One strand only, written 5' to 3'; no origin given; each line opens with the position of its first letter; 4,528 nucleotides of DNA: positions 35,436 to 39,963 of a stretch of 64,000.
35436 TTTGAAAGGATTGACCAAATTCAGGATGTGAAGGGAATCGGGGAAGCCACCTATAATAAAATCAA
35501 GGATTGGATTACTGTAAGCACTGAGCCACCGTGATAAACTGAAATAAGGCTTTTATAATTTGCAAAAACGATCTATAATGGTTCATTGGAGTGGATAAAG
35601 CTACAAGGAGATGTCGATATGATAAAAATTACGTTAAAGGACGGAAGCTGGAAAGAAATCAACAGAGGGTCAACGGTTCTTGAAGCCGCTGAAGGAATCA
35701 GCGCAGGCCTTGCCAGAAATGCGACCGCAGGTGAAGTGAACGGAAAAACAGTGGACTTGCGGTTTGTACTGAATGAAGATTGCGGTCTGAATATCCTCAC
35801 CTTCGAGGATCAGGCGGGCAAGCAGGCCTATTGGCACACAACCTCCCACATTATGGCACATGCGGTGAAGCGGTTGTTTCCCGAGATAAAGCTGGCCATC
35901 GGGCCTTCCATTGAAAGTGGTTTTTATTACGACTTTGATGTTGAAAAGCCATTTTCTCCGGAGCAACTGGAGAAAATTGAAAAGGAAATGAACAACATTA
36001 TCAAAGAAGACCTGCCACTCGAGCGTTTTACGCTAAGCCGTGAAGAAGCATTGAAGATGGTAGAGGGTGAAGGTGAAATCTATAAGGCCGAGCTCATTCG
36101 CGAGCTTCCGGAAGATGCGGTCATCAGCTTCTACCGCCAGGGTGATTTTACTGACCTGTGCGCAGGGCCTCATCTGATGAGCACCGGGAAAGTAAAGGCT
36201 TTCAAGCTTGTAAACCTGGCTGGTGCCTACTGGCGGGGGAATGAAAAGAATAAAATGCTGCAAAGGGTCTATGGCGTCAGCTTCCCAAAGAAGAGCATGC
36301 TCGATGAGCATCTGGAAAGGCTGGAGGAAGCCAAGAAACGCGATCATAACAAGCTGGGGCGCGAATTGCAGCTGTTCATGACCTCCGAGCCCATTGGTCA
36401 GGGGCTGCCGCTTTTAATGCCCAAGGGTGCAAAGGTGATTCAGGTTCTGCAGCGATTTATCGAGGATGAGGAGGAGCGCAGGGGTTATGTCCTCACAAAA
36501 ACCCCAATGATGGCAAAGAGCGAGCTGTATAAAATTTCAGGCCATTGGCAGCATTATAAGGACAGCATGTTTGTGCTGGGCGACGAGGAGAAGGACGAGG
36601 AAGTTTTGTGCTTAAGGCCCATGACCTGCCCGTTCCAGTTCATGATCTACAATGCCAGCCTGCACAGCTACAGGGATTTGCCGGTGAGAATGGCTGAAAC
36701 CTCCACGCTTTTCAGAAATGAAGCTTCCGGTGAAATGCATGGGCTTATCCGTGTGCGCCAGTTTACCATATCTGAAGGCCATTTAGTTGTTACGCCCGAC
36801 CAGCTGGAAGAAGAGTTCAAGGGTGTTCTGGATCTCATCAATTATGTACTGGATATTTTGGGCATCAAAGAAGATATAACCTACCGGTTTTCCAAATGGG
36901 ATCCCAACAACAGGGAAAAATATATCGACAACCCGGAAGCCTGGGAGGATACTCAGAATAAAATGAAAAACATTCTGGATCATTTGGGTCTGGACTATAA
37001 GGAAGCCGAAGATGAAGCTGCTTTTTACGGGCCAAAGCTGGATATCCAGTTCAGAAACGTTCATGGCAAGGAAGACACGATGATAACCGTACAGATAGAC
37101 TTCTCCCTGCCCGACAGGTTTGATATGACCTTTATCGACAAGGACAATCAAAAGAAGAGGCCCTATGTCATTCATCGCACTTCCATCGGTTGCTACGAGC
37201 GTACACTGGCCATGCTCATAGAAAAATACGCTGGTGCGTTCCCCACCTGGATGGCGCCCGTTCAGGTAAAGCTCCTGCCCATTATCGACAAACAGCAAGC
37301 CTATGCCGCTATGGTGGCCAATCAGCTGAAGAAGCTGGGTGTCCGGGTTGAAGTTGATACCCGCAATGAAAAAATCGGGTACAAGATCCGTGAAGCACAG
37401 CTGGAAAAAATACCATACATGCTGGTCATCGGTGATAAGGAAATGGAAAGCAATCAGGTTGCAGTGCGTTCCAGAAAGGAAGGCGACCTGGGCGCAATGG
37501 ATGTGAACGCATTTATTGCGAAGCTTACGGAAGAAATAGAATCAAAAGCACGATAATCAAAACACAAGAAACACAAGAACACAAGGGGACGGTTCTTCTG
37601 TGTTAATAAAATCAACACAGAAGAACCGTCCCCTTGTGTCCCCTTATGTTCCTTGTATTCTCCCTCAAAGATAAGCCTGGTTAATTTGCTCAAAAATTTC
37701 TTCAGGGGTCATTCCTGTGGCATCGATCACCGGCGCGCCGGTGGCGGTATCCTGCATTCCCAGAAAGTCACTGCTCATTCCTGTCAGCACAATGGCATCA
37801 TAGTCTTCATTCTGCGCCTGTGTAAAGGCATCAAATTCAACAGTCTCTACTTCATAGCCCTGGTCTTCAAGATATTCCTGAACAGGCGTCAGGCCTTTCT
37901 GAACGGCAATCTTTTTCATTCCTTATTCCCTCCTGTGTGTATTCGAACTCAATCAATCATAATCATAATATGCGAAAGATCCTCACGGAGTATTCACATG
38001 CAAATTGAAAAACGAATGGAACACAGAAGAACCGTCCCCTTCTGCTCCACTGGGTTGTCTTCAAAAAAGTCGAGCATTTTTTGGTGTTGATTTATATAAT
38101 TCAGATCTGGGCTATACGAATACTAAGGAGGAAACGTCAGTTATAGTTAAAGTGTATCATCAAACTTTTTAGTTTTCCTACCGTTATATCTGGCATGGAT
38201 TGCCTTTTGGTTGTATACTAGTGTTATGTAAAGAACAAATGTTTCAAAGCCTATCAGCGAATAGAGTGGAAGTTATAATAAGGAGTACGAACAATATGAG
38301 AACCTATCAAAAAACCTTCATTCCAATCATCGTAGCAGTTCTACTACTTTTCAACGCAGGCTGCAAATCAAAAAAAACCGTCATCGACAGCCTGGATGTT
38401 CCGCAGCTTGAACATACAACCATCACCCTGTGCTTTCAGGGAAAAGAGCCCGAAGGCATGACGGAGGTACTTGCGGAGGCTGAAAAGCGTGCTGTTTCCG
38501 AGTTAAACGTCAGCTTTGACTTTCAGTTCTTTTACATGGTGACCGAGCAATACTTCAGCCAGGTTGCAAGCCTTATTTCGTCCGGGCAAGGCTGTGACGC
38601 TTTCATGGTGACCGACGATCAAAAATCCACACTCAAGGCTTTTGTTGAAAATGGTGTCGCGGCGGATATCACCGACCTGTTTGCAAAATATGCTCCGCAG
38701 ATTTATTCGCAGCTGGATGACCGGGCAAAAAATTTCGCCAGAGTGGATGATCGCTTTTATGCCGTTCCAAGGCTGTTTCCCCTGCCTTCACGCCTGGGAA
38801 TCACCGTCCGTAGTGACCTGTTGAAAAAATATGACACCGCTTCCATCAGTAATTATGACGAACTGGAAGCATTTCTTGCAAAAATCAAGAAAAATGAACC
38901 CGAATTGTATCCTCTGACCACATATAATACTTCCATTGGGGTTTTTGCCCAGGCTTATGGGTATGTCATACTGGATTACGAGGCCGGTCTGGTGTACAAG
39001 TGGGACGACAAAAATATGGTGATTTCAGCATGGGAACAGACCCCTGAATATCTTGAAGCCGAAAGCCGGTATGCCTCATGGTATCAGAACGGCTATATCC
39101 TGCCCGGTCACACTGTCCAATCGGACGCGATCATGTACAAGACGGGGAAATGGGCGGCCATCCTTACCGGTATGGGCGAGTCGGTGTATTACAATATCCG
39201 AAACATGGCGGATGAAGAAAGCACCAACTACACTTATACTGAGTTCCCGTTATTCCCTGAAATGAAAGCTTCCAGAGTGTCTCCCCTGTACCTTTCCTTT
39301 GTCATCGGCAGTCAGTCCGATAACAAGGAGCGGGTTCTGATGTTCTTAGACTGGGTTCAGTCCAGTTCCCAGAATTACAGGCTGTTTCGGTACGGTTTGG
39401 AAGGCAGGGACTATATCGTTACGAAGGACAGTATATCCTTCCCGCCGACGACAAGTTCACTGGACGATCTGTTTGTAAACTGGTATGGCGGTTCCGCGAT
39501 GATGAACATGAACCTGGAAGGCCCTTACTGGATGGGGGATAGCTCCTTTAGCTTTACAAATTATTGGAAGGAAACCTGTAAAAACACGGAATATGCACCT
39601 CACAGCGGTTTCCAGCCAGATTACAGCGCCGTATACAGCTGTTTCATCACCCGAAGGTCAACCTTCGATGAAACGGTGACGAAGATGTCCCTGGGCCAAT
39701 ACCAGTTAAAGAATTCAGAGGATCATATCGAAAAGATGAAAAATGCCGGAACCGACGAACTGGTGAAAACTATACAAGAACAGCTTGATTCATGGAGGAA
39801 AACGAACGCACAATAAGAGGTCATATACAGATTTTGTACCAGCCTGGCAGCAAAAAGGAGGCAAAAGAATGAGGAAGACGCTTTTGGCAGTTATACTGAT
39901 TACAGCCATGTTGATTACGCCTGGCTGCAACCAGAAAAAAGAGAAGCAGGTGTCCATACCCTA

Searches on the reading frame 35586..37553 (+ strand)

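Call 60: search_protein_families(library=pfam, proteins=[window:35586-37553:+], max_evalue=0.00001)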
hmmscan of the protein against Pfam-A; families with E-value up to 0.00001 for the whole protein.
window:35586-37553:+ (656 aa): 4 families
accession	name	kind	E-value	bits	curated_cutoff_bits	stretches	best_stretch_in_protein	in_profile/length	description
PF00587.30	tRNA-synt_2b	-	6.4e-39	134.3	29.3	1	336-548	6-179/179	tRNA synthetase class II core domain (G, H, P, S and T)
PF03129.25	HGTP_anticodon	-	3.7e-25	88.3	21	1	560-649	1-93/94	Anticodon binding domain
PF07973.19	tRNA_SAD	-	1.2e-16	60.8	24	1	180-229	1-44/44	Threonyl and Alanyl tRNA synthetase second additional domain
PF02824.27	TGS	-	5.6e-13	49.2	22.2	1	13-72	1-60/60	TGS domain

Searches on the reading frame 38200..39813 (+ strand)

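Call 60: search_protein_families(library=pfam, proteins=[window:38200-39813:+], max_evalue=0.00001)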
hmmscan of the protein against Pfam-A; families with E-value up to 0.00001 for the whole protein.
window:38200-39813:+ (538 aa): 1 family
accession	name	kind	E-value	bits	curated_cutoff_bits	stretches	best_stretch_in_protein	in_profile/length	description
PF01547.30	SBP_bac_1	-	2e-12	48.2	26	1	116-391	34-305/307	Bacterial extracellular solute-binding protein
